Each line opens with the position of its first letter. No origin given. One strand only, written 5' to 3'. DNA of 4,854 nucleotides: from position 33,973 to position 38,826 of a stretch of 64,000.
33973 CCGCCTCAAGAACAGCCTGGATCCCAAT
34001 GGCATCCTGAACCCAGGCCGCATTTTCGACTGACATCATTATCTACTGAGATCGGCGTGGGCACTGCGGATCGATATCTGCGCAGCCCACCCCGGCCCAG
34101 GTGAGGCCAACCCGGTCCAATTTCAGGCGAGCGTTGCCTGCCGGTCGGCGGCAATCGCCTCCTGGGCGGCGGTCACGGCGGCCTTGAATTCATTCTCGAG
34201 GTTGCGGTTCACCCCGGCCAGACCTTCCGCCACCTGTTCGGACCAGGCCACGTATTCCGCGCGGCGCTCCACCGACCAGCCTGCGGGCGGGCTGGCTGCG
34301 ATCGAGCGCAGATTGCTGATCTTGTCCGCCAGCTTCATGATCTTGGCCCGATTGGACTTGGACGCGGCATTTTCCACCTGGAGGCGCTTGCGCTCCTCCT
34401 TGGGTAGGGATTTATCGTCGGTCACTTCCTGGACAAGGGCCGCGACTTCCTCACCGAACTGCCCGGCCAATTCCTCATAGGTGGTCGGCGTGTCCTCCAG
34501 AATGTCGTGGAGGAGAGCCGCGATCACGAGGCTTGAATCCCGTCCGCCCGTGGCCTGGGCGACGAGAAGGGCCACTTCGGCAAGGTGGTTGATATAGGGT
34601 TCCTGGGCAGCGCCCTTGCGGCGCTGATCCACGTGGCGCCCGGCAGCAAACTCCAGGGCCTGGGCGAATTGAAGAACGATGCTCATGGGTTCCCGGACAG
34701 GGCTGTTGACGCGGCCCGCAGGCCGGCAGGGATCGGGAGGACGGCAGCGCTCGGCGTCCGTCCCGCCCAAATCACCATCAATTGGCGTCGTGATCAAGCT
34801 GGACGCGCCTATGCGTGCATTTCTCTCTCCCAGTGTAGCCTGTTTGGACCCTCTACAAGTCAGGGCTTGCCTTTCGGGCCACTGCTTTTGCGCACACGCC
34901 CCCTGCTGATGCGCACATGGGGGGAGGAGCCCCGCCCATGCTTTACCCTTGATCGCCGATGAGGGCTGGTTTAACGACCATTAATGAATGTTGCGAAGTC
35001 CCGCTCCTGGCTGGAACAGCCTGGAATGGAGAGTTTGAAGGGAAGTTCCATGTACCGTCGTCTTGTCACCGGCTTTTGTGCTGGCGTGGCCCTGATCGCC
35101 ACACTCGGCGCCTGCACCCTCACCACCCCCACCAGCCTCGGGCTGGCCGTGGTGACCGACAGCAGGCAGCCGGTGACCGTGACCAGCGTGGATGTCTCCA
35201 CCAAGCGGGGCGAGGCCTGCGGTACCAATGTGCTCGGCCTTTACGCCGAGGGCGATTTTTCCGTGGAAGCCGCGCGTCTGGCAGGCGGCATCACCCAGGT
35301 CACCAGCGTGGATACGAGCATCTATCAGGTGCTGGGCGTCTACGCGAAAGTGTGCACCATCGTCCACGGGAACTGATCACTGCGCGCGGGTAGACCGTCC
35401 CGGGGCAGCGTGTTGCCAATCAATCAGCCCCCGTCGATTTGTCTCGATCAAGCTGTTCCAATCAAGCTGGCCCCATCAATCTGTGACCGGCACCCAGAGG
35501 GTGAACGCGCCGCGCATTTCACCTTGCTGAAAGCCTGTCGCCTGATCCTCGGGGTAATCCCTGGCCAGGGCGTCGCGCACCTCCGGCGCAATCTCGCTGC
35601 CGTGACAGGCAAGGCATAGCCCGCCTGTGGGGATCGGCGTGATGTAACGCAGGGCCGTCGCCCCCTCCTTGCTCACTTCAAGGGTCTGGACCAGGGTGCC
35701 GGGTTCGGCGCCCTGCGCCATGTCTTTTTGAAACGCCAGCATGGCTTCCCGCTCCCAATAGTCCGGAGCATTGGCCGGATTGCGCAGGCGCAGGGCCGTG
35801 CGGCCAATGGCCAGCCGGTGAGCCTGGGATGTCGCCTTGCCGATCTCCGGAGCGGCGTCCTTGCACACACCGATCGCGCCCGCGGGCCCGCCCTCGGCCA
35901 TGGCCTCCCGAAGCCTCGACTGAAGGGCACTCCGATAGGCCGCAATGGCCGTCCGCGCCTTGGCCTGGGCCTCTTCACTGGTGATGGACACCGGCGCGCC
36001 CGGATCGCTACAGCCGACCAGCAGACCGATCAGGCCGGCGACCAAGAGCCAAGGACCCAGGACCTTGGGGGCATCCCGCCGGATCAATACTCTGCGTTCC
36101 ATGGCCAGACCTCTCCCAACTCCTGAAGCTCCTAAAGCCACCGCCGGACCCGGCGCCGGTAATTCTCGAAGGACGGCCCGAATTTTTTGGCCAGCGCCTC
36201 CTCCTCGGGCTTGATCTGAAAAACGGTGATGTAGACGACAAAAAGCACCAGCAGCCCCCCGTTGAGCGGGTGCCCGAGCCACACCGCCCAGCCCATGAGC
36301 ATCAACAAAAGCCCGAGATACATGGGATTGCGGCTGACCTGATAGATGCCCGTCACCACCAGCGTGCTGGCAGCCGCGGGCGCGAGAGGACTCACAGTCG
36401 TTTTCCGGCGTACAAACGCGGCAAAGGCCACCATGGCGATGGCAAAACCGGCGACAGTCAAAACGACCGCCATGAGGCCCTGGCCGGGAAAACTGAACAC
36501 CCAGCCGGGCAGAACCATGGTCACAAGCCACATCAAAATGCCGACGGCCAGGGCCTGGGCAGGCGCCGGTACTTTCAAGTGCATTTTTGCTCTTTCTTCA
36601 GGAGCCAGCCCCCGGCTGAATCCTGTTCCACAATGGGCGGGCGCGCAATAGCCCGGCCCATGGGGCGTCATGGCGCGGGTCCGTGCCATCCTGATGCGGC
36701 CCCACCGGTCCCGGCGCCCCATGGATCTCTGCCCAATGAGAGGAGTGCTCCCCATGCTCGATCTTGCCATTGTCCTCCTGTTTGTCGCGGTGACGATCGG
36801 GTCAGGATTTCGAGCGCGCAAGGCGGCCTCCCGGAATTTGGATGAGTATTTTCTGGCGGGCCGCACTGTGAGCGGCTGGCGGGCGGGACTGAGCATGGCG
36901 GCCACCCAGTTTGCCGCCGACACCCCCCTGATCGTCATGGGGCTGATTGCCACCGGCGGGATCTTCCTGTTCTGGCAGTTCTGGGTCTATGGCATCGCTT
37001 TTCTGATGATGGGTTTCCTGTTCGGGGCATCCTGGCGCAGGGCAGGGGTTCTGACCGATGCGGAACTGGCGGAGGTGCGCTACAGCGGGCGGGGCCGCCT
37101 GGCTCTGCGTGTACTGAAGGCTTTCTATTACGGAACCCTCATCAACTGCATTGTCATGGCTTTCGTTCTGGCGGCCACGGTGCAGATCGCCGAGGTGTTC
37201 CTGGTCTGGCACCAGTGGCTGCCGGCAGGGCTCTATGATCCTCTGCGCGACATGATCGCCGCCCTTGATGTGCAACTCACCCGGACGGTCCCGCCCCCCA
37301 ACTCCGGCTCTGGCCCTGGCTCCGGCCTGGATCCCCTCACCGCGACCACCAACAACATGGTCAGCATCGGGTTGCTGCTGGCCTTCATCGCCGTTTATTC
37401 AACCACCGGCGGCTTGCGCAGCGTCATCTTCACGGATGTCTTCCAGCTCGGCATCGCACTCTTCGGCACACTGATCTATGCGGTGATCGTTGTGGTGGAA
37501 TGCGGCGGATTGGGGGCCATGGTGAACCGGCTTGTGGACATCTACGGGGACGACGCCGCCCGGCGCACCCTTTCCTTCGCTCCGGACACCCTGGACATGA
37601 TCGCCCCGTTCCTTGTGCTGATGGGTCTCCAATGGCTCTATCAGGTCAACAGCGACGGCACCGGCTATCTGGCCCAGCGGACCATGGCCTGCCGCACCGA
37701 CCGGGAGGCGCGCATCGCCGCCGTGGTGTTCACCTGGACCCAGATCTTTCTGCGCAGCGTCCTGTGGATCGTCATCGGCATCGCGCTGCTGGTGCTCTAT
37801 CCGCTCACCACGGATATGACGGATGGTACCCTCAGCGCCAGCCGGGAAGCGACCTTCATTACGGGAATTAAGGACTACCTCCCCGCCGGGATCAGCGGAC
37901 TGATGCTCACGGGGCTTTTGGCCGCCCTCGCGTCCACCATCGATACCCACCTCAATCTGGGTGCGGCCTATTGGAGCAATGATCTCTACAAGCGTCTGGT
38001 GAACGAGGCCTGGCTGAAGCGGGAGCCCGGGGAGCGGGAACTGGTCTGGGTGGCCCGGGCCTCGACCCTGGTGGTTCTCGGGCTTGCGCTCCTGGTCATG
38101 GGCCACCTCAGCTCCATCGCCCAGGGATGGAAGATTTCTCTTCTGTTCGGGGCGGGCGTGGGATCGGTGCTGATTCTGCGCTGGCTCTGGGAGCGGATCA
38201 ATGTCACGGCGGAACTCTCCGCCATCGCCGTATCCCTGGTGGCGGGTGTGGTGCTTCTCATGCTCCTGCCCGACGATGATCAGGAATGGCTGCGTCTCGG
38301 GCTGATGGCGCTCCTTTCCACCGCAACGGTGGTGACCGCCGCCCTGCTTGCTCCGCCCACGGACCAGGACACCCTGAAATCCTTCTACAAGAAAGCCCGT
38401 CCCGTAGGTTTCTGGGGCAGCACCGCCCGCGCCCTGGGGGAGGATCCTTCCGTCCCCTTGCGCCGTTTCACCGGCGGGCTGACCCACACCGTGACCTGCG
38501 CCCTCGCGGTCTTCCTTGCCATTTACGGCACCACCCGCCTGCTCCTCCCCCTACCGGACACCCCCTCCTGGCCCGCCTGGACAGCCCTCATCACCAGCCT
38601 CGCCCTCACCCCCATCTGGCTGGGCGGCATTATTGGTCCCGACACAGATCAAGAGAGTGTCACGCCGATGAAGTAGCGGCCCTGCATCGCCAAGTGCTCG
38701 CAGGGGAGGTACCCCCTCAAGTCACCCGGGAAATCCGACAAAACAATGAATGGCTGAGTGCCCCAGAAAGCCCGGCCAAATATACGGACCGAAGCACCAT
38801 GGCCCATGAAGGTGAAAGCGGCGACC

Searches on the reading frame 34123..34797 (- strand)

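Call 74: search_protein_families(library=pfam, proteins=[window:34123-34797:-], max_evalue=0.001)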
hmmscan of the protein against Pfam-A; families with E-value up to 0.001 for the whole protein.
window:34123-34797:- (224 aa): 2 families
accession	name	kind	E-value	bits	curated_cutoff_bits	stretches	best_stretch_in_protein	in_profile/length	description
PF13328.12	HD_4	-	7.3e-21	75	27.2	1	47-174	1-135/156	HD domain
PF01966.28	HD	-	5.8e-09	36.7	22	1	68-162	1-115/116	HD domain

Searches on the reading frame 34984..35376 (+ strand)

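Call 74: search_protein_families(library=pfam, proteins=[window:34984-35376:+], max_evalue=0.001)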
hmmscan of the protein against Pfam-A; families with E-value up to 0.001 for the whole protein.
window:34984-35376:+ (130 aa): 1 family
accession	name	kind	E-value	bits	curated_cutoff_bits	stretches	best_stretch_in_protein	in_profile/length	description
PF13146.11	TRL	-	1.2e-23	83.6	25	1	56-130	3-77/77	TRL-like protein family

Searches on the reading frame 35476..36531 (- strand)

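Call 57: search_protein_families(library=pfam, proteins=[window:35476-36531:-], max_evalue=1)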
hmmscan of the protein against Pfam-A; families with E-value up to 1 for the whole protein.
window:35476-36531:- (351 aa): 1 family
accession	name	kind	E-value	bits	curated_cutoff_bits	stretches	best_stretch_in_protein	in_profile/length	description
PF11845.13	Tll0287-like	-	3.5e-23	83.1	24.1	1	185-348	5-144/144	Tll0287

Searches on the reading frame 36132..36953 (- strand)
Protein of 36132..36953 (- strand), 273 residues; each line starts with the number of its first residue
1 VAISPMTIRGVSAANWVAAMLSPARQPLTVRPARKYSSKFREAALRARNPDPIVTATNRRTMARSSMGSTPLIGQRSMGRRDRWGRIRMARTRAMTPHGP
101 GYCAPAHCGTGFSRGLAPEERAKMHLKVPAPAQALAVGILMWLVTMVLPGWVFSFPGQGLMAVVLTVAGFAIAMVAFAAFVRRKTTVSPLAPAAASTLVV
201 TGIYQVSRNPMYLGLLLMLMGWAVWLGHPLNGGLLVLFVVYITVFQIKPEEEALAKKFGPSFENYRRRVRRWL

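Call 57: search_protein_families(library=pfam, proteins=[window:36132-36953:-], max_evalue=1)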
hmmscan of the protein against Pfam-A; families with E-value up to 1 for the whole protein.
window:36132-36953:- (273 aa): 4 families
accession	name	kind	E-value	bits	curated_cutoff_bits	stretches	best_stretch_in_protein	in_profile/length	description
PF04191.18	PEMT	-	2.3e-13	50.9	25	1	161-259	5-103/105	Phospholipid methyltransferase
PF01222.22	ERG4_ERG24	-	1.7e-05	24.2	27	1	192-270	345-424/432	Ergosterol biosynthesis ERG4/ERG24 family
PF06966.17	DUF1295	-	4.3e-05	23.6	20.4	1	141-269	96-235/235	Protein of unknown function (DUF1295)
PF04140.19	ICMT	-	0.00045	21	24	1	193-255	30-94/95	Isoprenylcysteine carboxyl methyltransferase (ICMT) family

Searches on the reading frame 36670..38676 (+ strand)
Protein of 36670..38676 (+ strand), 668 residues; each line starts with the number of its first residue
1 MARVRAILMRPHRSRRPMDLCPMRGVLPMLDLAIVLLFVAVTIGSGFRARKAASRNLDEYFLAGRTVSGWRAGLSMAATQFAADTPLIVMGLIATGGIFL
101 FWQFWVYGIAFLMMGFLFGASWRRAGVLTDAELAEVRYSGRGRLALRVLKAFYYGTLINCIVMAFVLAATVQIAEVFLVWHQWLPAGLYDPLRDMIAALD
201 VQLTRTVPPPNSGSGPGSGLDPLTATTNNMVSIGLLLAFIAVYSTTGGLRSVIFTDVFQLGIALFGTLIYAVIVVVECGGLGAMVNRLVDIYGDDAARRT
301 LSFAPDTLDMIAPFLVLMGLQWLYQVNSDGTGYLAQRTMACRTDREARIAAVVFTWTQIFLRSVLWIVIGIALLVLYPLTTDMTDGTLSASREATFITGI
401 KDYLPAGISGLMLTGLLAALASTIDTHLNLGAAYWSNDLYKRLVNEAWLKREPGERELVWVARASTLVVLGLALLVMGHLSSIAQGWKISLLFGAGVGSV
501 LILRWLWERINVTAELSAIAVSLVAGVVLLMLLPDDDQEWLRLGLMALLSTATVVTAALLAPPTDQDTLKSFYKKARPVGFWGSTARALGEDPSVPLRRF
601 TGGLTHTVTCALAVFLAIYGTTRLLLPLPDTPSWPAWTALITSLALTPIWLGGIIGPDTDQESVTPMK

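Call 6: search_protein_families(library=pfam, proteins=[window:36670-38676:+], max_evalue=1)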
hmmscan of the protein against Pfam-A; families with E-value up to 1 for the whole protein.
window:36670-38676:+ (668 aa): 1 family
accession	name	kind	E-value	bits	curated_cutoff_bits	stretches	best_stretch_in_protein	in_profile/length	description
PF00474.23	SSF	-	2.2e-33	116.2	22.8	2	227-514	118-398/406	Sodium:solute symporter family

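Call 16: find_related_loci(query=window:36670-38676:+, collection=genome_contigs, flank=10000)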
Query window:36670-38676:+ (668 aa) in genome_contigs; peptide patterns used: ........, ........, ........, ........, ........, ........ (x = any residue, [..] = any of these).
87 stretches matched a pattern; 40 encode a relative of the query (tblastn E <= 1e-3); 40 distinct loci.
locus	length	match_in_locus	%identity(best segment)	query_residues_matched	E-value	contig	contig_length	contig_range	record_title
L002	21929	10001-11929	55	29-668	0e+0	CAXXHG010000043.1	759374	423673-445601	MAG: Candidatus Binatia bacterium isolate 46507e35-17f4-460c-88f4-f6fc3e85a99b genome assembly, contig: contig_43, whole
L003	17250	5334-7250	55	29-668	0e+0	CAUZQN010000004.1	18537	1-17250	MAG: uncultured Candidatus Binatia bacterium isolate CB6_Bottom.39 genome assembly, contig: Ga0310122_10000946, whole ge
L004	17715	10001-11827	58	29-651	0e+0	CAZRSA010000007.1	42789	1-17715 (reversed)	MAG TPA_asm: uncultured Woeseiaceae bacterium isolate binchicken_co17_115 genome assembly, contig: NODE_2650_length_4278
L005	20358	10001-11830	52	29-650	0e+0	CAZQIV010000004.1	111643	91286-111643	MAG TPA_asm: uncultured Lentimicrobiaceae bacterium isolate SRP191223_co1_241 genome assembly, contig: NODE_62_length_11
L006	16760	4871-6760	55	11-660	0e+0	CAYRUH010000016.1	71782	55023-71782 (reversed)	MAG TPA_asm: uncultured Woeseiaceae bacterium isolate SRP141376_co3_266 genome assembly, contig: NODE_825_length_71782_c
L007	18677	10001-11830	55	28-651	0e+0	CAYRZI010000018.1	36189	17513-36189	MAG TPA_asm: uncultured Woeseiaceae bacterium isolate SRP141376_co4_177 genome assembly, contig: NODE_2054_length_36189_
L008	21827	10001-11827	55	29-651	0e+0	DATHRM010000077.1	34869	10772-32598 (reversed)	MAG TPA_asm: Woeseiaceae bacterium isolate SMAG_U16025 k141_420060, whole genome shotgun sequence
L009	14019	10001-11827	56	29-651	0e+0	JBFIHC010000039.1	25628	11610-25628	MAG: Woeseiaceae bacterium isolate Mix_sand11.2021.09.Z.117 k141_905087_length_25628_cov_14.9459, whole genome shotgun s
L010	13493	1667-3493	55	29-651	0e+0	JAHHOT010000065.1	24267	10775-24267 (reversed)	MAG: Gammaproteobacteria bacterium isolate IDS-8 SC9687-89-91_k127_1965100, whole genome shotgun sequence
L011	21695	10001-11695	56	23-615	0e+0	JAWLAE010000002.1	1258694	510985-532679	MAG: Steroidobacteraceae bacterium isolate BC1.39 BC1.39.fa-2, whole genome shotgun sequence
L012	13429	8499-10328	52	29-650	0e+0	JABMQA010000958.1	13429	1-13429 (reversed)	MAG: Bacteroidetes bacterium isolate bin.444 k141_4855665, whole genome shotgun sequence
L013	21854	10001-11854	54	15-651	0e+0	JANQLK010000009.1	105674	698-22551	MAG: Woeseiaceae bacterium isolate PL25a_bin.57 k99_4129621, whole genome shotgun sequence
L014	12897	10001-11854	51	29-661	0e+0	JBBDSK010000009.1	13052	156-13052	MAG: Woeseia sp. isolate LejiaC_61_10 Lejia_C_11074_length_13052_cov_5, whole genome shotgun sequence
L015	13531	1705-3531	50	29-650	0e+0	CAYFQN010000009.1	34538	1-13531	MAG TPA_asm: uncultured Rhodothermales bacterium isolate ERP107533_co1_159 genome assembly, contig: NODE_534_length_3453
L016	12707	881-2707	51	29-650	0e+0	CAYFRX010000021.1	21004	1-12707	MAG TPA_asm: uncultured Rhodothermales bacterium isolate ERP107533_co1_107 genome assembly, contig: NODE_1676_length_210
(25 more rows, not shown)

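Call 17: list_cluster_members(proteins=[P0001, window:36670-38676:+, window:40336-41772:+])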
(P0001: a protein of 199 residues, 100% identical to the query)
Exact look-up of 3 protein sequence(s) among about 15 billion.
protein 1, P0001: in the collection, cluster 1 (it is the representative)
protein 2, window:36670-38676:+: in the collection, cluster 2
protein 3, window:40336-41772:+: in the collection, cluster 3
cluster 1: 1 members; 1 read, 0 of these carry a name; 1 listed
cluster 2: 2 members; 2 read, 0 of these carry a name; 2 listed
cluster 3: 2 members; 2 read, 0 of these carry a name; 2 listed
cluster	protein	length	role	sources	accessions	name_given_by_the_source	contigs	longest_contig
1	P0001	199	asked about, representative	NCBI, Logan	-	-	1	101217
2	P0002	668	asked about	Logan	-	-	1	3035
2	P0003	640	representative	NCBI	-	-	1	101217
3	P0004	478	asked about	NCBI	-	-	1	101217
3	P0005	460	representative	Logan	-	-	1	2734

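Call 25: find_homologous_proteins(query=window:36670-38676:+, max_evalue=1e-50)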
Query window:36670-38676:+ (668 aa): 2716 proteins with E <= 1e-50 among 8000 candidates; the best 120 are listed.
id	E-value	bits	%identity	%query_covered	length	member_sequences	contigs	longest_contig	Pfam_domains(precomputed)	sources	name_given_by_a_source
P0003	0.0e+0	1397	100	96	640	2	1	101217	PF00474.24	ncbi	-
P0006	1.2e-237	809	61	93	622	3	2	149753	PF00474.24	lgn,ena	-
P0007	1.3e-236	805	61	93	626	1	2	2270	PF00474.24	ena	-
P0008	1.6e-236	805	57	95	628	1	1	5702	PF00474.24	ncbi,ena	-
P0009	1.6e-233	795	59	93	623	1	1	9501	PF00474.24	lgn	-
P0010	1.7e-233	795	58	95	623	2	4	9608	PF00474.24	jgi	jgi:Na+/proline symporter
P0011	6.9e-231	786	58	95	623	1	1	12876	PF00474.24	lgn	-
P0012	1.2e-230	786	59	93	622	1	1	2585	PF00474.24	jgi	jgi:solute:Na+ symporter, SSS family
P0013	1.0e-229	783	59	93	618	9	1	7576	PF00474.24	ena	-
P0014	3.2e-229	781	58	96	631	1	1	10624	PF00474.24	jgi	jgi:solute:Na+ symporter, SSS family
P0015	6.4e-228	777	58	96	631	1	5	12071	PF00474.24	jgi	jgi:solute:Na+ symporter, SSS family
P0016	1.2e-227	776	58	94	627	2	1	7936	PF00474.24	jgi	-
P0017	1.7e-227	775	57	93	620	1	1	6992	PF00474.24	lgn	-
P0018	7.5e-227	773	59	93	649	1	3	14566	PF00474.24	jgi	jgi:solute:Na+ symporter, SSS family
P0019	1.5e-226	772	58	94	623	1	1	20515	PF00474.24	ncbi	-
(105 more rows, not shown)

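Call 62: find_encoding_contigs(protein=P0006, flank=10000, max_places=2)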
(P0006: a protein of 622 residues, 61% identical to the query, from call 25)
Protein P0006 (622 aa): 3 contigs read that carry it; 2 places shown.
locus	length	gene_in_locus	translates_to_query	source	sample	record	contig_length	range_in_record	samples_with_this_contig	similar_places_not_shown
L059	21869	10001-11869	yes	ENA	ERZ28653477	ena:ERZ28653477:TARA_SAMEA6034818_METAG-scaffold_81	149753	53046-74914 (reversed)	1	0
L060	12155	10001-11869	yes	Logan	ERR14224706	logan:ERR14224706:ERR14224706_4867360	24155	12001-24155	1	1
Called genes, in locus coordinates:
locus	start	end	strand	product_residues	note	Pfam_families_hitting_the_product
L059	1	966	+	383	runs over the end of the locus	PF00795:CN_hydrolase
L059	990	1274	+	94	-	-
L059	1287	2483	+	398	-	PF03786:UxuA, PF01261:AP_endonuc_2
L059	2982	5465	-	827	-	PF07715:Plug, PF00593:TonB_dep_Rec_b-barrel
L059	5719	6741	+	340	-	PF00356:LacI, PF00532:Peripla_BP_1, PF13407:Peripla_BP_4, PF13377:Peripla_BP_3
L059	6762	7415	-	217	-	PF00702:Hydrolase, PF13419:HAD_2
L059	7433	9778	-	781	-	PF03636:Glyco_hydro_65N, PF03632:Glyco_hydro_65m, PF03633:Glyco_hydro_65C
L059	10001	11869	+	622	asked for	PF00474:SSF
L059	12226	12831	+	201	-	PF04542:Sigma70_r2, PF07638:Sigma70_ECF (weak), PF08281:Sigma70_r4_2, PF04545:Sigma70_r4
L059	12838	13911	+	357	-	PF16220:DUF4880, PF04773:FecR, PF16344:FecR_C (weak)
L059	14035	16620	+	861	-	PF07660:STN (weak), PF07715:Plug, PF00593:TonB_dep_Rec_b-barrel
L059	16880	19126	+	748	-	PF00930:DPPIV_N, PF26549:Tricorn_N (faint), PF00326:Peptidase_S9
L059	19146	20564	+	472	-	PF01979:Amidohydro_1, PF07969:Amidohydro_3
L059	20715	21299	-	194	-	-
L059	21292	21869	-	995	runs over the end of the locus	PF13510:Fer2_4, PF00890:FAD_binding_2 (faint), PF07992:Pyr_redox_2, PF12831:FAD_oxidored (weak), PF13450:NAD_binding_8 (weak), PF17806:SO_alpha_A3, PF01571:GCV_T, PF08669:GCV_T_C, +2 more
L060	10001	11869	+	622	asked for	PF00474:SSF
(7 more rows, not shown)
